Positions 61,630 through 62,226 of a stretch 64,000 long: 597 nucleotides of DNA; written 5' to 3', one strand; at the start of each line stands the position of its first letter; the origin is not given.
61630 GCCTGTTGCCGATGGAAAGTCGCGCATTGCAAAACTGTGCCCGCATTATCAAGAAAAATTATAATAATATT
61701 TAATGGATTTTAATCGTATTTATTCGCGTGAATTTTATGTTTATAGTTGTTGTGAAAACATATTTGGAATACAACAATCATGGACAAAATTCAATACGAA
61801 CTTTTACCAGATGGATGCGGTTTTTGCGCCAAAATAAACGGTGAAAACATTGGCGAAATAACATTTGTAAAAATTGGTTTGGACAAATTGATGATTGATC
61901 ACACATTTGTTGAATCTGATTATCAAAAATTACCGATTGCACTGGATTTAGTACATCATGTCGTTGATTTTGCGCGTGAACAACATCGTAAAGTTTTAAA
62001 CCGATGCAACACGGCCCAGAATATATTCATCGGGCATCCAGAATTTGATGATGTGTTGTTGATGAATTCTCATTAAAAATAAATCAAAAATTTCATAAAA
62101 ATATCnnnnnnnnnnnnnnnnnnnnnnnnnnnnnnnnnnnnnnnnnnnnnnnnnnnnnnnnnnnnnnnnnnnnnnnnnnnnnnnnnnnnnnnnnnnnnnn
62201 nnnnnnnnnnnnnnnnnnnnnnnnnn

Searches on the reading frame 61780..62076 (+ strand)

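Call 51: search_protein_families(library=pfam, proteins=[window:61780-62076:+])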
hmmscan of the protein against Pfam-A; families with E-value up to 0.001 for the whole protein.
window:61780-62076:+ (98 aa): 2 families
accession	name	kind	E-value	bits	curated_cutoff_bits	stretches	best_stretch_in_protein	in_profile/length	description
PF14542.12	Acetyltransf_CG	-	5.5e-14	52.5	30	1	15-92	2-80/80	GCN5-related N-acetyl-transferase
PF00583.31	Acetyltransf_1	-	9.1e-06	26.4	20.7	1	5-70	26-93/116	Acetyltransferase (GNAT) family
